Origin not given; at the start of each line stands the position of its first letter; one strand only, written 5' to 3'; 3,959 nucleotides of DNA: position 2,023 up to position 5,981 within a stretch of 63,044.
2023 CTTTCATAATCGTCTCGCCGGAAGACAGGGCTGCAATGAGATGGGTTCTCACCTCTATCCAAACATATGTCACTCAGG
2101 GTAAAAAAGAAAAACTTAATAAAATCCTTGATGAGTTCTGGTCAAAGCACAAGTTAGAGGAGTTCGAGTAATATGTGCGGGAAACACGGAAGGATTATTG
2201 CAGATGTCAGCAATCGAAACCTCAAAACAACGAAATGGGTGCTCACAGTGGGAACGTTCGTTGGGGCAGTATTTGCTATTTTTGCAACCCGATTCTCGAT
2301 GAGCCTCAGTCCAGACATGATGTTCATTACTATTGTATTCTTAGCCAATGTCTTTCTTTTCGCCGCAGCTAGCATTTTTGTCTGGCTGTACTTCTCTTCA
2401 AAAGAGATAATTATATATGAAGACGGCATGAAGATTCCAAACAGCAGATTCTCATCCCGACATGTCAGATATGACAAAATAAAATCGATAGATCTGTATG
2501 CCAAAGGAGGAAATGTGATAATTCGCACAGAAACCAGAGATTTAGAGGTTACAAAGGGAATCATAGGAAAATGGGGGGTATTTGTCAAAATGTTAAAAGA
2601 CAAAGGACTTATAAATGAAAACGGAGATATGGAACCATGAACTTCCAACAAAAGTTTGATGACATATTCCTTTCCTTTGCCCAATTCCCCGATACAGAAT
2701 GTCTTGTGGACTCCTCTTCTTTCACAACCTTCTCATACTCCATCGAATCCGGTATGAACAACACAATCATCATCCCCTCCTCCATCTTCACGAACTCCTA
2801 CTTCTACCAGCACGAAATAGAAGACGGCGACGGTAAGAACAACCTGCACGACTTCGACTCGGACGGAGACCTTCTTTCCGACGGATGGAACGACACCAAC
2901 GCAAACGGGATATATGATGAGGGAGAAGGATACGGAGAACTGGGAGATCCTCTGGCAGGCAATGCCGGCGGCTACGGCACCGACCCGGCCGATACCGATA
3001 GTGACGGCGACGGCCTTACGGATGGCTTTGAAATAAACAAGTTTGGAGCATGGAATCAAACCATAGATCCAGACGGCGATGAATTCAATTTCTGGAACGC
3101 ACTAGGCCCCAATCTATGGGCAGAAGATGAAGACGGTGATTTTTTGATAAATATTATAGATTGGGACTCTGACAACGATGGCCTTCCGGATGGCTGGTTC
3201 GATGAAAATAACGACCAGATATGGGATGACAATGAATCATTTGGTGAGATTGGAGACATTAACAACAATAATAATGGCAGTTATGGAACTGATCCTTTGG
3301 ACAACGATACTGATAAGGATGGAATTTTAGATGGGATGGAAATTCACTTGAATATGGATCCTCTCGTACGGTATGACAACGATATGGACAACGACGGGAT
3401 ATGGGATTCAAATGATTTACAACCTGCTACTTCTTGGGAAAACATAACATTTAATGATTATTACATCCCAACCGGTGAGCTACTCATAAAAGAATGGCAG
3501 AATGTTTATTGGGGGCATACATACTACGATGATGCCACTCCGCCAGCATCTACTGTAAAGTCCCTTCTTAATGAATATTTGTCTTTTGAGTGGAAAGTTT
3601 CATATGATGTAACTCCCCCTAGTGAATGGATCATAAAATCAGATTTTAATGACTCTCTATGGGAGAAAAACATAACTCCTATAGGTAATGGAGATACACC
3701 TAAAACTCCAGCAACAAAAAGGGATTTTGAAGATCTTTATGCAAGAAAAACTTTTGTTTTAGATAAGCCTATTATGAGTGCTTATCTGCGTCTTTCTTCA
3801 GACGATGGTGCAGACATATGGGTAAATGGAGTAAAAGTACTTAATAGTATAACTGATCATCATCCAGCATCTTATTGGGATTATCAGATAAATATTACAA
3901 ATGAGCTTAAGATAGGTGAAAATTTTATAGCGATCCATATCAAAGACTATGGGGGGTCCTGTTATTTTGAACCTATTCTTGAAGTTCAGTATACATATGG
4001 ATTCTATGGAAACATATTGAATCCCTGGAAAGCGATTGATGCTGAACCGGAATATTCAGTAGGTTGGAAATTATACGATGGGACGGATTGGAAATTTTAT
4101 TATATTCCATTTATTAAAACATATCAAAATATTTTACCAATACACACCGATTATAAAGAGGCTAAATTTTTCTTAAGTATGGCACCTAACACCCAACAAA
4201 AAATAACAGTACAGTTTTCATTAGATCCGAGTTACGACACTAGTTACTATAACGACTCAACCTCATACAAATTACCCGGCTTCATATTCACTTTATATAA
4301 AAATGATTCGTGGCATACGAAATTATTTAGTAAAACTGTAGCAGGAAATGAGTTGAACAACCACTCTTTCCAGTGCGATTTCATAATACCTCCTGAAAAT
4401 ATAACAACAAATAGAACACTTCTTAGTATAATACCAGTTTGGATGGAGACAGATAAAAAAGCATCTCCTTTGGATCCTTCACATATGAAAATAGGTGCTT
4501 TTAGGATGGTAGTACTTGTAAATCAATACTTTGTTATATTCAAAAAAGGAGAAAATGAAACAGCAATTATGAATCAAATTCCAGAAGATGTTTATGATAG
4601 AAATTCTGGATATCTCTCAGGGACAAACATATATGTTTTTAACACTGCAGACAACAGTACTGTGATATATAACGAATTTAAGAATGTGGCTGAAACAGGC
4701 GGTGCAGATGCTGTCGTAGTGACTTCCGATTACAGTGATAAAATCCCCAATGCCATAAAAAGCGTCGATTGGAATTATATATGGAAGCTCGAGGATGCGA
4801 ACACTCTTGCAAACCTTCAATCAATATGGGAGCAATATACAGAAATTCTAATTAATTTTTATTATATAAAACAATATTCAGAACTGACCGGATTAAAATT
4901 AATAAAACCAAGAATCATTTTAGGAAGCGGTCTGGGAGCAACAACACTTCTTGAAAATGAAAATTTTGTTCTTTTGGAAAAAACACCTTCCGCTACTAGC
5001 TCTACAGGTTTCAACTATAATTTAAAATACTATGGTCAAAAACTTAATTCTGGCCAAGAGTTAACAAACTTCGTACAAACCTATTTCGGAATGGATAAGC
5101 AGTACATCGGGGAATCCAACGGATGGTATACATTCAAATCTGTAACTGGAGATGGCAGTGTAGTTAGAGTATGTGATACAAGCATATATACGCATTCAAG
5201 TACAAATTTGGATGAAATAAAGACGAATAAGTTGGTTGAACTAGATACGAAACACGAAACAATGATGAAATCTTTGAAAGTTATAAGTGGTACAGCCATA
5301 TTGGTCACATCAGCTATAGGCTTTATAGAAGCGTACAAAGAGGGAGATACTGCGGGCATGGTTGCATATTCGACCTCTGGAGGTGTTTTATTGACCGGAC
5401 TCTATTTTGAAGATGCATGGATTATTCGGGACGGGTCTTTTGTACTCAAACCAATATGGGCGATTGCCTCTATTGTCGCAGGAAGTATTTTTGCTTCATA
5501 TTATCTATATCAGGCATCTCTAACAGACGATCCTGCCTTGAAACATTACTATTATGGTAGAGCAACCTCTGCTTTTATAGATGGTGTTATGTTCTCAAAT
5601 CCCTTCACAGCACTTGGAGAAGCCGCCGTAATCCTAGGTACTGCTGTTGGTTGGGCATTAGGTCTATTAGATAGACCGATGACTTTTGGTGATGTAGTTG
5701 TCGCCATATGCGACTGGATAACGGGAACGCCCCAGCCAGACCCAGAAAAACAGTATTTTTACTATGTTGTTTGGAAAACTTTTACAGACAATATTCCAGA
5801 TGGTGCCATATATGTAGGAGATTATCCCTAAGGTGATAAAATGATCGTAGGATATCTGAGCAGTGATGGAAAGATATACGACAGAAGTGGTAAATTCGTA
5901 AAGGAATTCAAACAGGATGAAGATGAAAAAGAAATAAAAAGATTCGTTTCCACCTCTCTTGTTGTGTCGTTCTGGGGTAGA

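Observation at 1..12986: Archaeal cassette array with the grammar of a polymorphic toxin/immunity or self-recognition locus, built from unrecognisable parts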

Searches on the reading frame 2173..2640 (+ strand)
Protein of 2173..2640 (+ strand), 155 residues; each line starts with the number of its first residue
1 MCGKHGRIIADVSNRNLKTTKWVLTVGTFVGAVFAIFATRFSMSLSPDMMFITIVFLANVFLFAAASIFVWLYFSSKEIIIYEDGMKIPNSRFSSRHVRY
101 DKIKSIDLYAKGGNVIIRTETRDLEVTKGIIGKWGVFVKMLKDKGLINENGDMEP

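Call 4: search_protein_families(library=pfam, proteins=[window:2173-2640:+], max_evalue=0.1)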
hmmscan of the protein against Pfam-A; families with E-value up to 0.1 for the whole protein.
window:2173-2640:+ (155 aa): 1 family
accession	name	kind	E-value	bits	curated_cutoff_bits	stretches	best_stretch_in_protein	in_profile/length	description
PF20990.2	DUF2207_C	-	0.041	14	33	0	17-64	135-186/247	Predicted membrane protein (DUF2207) C-terminal domain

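Call 48: find_homologous_proteins(query=window:2173-2640:+, max_evalue=0.01)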
Query window:2173-2640:+ (155 aa): 2 proteins with E <= 0.01 among 16 candidates.
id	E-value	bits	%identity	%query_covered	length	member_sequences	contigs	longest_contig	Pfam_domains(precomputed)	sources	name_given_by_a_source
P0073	8.2e-97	339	100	100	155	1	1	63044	-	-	-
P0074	3.9e-58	214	64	98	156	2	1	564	-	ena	-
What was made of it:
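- Tried and rejected: Ap2 has a single homologue (call 48).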

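Call 57: predict_structure(alignment_id=A4)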
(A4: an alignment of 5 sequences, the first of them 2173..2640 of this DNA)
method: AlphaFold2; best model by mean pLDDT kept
length: 155 residues; sequences in the alignment: 5
mean_pLDDT: 56.6   pTM: 0.38
mean pLDDT of the five models: 56.6, 51.8, 47.4, 46.0, 44.7
residues with pLDDT >= 90: 0; 70-90: 29; 50-70: 78; < 50: 48
segments of 3 or more residues with pLDDT < 50: 1-10, 83-85, 89-105, 107-112, 120-122, 151-155
pLDDT, mean of each block of 10 residues (from residue 1): 39 57 72 72 68 70 72 59 47 35 46 52 51 59 59 42
secondary structure, 60 per line:
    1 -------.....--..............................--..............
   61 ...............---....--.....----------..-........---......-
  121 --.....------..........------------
elements in order: E8-12 H15-44 H47-75 E79-82 E85-89 E103-110 E114-119 E123-127 H134-143
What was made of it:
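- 2173..2640 (+): Ap2: second small gene after A. 155 aa, 2-TM hairpin plus a strand-rich domain. AF2 topology is 2 helices + 5-6 strands + helix at pLDDT 56.6 (call 57).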

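Call 64: fold_search(model_id=the predicted structure, library=pdb)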
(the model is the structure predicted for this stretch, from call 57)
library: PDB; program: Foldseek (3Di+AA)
matches with E <= 10: 114; with E <= 0.001: 0
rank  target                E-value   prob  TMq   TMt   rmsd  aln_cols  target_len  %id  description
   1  6mxx_J                9.0e-01  0.07  0.15  0.18  11.0        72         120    7  Structure of 53BP1 tandem Tudor domains in complex with small molecule UNC2991 (released 2019-11-27)
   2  6mxx_C                1.0e+00  0.06  0.15  0.18  10.9        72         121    7  Structure of 53BP1 tandem Tudor domains in complex with small molecule UNC2991 (released 2019-11-27)
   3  3j7o_H                1.2e+00  0.12  0.13  0.11   4.3        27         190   26  Structure of the mammalian 60S ribosomal subunit (released 2014-09-03)
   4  2lvm_MODEL_1_A        1.4e+00  0.06  0.15  0.18  11.6        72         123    7  Solution structure of human 53BP1 tandem Tudor domains in complex with a histone H4K20me2 peptide (released 2012-12-12)
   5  5j26_A                1.5e+00  0.04  0.16  0.20  12.4        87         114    8  Crystal structure of a 53BP1 Tudor domain in complex with a ubiquitin variant (released 2016-12-14)
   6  8f0w_A                1.7e+00  0.06  0.15  0.18  10.0        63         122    6  Tudor Domain of Tumor suppressor p53BP1 with MFP-5956 (released 2023-01-18)
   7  5zcj_C                1.7e+00  0.03  0.15  0.18  12.1        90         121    8  Crystal structure of complex (released 2018-06-27)
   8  7yir                  1.9e+00  0.16  0.26  0.37   5.7        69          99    9  Crystal structure of N-terminal PH domain of ARAP3 protein from human (released 2023-05-03)
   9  9ckj_F                1.9e+00  0.03  0.15  0.18  11.9        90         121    8  Co-crystal structure of 53BP1 tandem Tudor domains in complex with UNC9512 (released 2024-10-30)
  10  1xni_A                2.0e+00  0.04  0.16  0.20  10.8        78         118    8  Tandem Tudor Domain of 53BP1 (released 2004-11-30)
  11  8swj_B                2.2e+00  0.03  0.15  0.18  11.9        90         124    8  Co-crystal structure of 53BP1 tandem Tudor domains in complex with UNC8531 (released 2023-08-02)
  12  8gym_B                2.3e+00  0.13  0.27  0.11  10.1       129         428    9  Cryo-EM structure of Tetrahymena thermophila respiratory mega-complex MC IV2+(I+III2+II)2 (released 2023-06-14)
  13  8t2d_A                2.3e+00  0.04  0.15  0.19  11.5        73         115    8  Ubiquitin variant i53:Mutant T12Y.T14E.L67R with 53BP1 Tudor domain (released 2024-03-27)
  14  6mxy_B                2.3e+00  0.03  0.15  0.18  11.5        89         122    7  Structure of 53BP1 tandem Tudor domains in complex with small molecule UNC3351 (released 2019-11-27)
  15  1g0t_A                2.5e+00  0.13  0.16  0.12   9.0        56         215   21  DSBC MUTANT C101S (released 2003-02-04)
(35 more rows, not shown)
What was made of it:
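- On Bacterial PH (bPH) domain membrane proteins, as the partner fold: The AF2 model has pLDDT 56.6, and the best Foldseek PH hit has E=1.9 (calls 57, 64).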

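Call 66: search_protein_families(library=pfam, alignment_id=A5, max_evalue=1)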
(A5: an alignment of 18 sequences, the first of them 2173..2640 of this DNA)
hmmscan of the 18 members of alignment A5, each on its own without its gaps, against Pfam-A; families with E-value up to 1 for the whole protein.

A. member 1, window:2173-2640:+ (155 aa): 2 families
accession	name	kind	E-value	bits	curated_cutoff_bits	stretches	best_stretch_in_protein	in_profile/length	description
PF20990.2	DUF2207_C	-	0.041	14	33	0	17-64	135-186/247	Predicted membrane protein (DUF2207) C-terminal domain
PF20226.3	DUF6585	-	0.29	10.9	27.7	1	28-105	29-105/249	Family of unknown function (DUF6585)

B. families by the number of members that match (of 18 scanned): 18 families
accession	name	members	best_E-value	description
PF20990.2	DUF2207_C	4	0.041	Predicted membrane protein (DUF2207) C-terminal domain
PF20226.3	DUF6585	3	0.1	Family of unknown function (DUF6585)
PF05987.18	DUF898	1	0.0075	Bacterial protein of unknown function (DUF898)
PF12822.12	ECF_trnsprt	1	0.0089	ECF transporter, substrate-specific component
PF05832.17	DUF846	1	0.013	Eukaryotic protein of unknown function (DUF846)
PF13800.11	Sigma_reg_N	1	0.018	Sigma factor regulator N-terminal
PF25231.1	DUF7847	1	0.031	Domain of unknown function (DUF7847)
PF13707.11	RloB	1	0.031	RloB-like protein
PF04659.18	Arch_fla_DE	1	0.085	Archaeal flagella protein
PF00060.32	Lig_chan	1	0.11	Ligand-gated ion channel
PF04335.19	VirB8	1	0.13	VirB8 protein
PF09586.16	YfhO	1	0.14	Bacterial membrane protein YfhO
PF10756.15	bPH_6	1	0.17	Bacterial PH domain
PF00482.28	T2SSF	1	0.2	Type II secretion system (T2SS), protein F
PF21577.3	PG_0320-like_C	1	0.21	PG_0320-like, C-terminal domain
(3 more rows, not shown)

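Call 67: search_solved_structures(query=A5, max_evalue=10)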
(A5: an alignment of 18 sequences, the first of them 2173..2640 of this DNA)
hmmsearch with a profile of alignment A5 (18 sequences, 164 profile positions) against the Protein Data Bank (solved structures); distinct sequences matched with E-value up to 10: 3.
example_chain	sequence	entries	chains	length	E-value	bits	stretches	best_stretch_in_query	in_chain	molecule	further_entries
2khq_A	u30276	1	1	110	2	12.3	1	71-153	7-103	Integrase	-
4hkr_A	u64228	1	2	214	7.3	10.5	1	48-109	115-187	Calcium release-activated calcium channel protein 1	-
4hks_A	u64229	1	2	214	8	10.3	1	48-109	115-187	Calcium release-activated calcium channel protein 1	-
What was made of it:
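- On Bacterial PH (bPH) domain membrane proteins, as the partner fold: A PDB profile search gave nothing (call 67).
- Checked: Foldseek gave nothing significant (calls 57, 64, 66, 67).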

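Call 79: search_protein_families(library=ncbifam, proteins=[window:2173-2640:+], max_evalue=0.01)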
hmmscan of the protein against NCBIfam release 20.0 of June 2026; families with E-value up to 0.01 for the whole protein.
window:2173-2640:+ (155 aa): 1 family
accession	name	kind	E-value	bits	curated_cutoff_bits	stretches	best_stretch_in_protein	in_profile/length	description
NF041635.1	STM3941_fam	subfamily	2.8e-06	27.3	40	1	21-123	5-107/157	STM3941 family protein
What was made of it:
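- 2173..2640 (+): NCBIfam STM3941_fam E=2.8e-6, below cut-off (call 79).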

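Call 80: search_protein_families(library=padloc, proteins=[window:2173-2640:+], max_evalue=0.01)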
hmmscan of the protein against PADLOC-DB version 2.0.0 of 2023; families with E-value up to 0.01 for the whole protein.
window:2173-2640:+ (155 aa): 0 families

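Call 82: search_protein_families(library=ncbifam, alignment_id=A5, max_evalue=1)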
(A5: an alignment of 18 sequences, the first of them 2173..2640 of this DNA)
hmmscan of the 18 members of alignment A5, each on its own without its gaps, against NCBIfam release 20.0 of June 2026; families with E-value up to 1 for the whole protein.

A. member 1, window:2173-2640:+ (155 aa): 2 families
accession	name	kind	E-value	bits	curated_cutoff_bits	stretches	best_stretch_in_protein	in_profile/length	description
NF041635.1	STM3941_fam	subfamily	2.8e-06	27.3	40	1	21-123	5-107/157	STM3941 family protein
NF002791.0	PRK02913.1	equivalog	0.017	15.1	152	1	50-126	67-133/152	DUF986 family protein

B. families by the number of members that match (of 18 scanned): 14 families
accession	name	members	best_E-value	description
NF041635.1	STM3941_fam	5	2.8e-06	STM3941 family protein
NF045742.1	MPN163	1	0.0035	MPN163 family protein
NF046074.1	UpsB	1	0.0043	pilin subunit UpsB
NF002791.0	PRK02913.1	1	0.017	DUF986 family protein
NF045996.1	MAG0920_fam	1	0.04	MAG0920 family protein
NF046000.1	MAG1210_fam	1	0.052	MAG1210 family protein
NF047733.1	antiphage_MADS7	1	0.053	methylation-associated defense system protein MAD7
NF004375.0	PRK05740.1-6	1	0.054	preprotein translocase subunit SecE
NF048015.1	toxin_DhiT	1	0.08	type II toxin-antitoxin system toxin DhiT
NF009255.0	PRK12612.1-3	1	0.17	putative monovalent cation/H+ antiporter subunit F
NF004529.0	PRK05876.1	1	0.19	short chain dehydrogenase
TIGR04402.2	mob_CxxC_CxxC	1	0.19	mobilome CxxCx(11)CxxC protein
NF047378.1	photo_II_Psb35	1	0.33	photosystem II assembly protein Psb35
NF045999.1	MAG1140_fam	1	0.75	MAG1140 family protein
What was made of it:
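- Checked: 5 of 18 weakly match one NCBIfam model, STM3941_fam, with a best E of 2.8e-6, below its cut-off (calls 79, 82).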

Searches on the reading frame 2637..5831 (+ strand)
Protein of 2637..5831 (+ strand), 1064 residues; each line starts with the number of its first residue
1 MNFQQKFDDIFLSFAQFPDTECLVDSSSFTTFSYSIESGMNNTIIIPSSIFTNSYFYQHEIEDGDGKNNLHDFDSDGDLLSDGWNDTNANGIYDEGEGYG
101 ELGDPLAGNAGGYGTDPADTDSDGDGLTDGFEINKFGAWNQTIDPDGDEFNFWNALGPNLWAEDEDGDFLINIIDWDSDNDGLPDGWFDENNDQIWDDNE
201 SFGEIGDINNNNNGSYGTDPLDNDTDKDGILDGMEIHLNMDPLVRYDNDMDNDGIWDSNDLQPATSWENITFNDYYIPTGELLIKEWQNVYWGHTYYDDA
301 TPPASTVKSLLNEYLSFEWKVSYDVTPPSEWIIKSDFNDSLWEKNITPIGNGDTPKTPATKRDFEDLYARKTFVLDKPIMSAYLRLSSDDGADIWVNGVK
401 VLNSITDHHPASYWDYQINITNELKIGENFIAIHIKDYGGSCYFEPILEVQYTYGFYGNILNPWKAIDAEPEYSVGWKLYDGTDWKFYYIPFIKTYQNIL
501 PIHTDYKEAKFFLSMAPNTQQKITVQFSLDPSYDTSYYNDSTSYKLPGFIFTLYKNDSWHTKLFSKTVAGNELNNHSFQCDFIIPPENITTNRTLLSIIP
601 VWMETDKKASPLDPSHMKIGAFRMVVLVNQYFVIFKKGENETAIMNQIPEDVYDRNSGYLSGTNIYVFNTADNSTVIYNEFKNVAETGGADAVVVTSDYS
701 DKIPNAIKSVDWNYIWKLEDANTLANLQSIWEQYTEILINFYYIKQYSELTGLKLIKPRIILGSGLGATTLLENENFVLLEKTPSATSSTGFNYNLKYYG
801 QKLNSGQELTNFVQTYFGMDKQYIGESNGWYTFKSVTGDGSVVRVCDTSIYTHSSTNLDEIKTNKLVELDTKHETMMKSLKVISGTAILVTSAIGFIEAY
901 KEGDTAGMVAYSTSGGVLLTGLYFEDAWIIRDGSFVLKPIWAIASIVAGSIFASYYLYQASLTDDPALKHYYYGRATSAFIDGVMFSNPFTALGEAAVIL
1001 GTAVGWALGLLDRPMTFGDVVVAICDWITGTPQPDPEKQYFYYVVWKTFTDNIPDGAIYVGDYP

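Call 4: search_protein_families(library=pfam, proteins=[window:2637-5831:+], max_evalue=0.1)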
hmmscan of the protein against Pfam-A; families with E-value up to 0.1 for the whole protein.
window:2637-5831:+ (1064 aa): 1 family
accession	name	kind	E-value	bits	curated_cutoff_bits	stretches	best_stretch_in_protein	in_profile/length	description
PF18884.5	TSP3_bac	-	0.0016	18.6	25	1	121-134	1-14/22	Bacterial TSP3 repeat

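Call 79: search_protein_families(library=ncbifam, proteins=[window:2637-5831:+], max_evalue=0.01)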
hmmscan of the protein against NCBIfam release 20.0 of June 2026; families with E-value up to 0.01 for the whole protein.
window:2637-5831:+ (1064 aa): 2 families
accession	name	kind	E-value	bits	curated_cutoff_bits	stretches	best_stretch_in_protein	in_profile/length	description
NF033765.2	gliding_CglD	equivalog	1.4e-07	29.7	400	1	110-259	96-239/1124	adventurous gliding motility lipoprotein CglD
NF041573.1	rhamnosid_Stmyc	equivalog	3.6e-06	25.1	1720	1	356-486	150-278/1028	alpha-L-rhamnosidase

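Call 80: search_protein_families(library=padloc, proteins=[window:2637-5831:+], max_evalue=0.01)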
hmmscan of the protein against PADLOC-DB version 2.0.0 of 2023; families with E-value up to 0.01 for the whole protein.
window:2637-5831:+ (1064 aa): 0 families
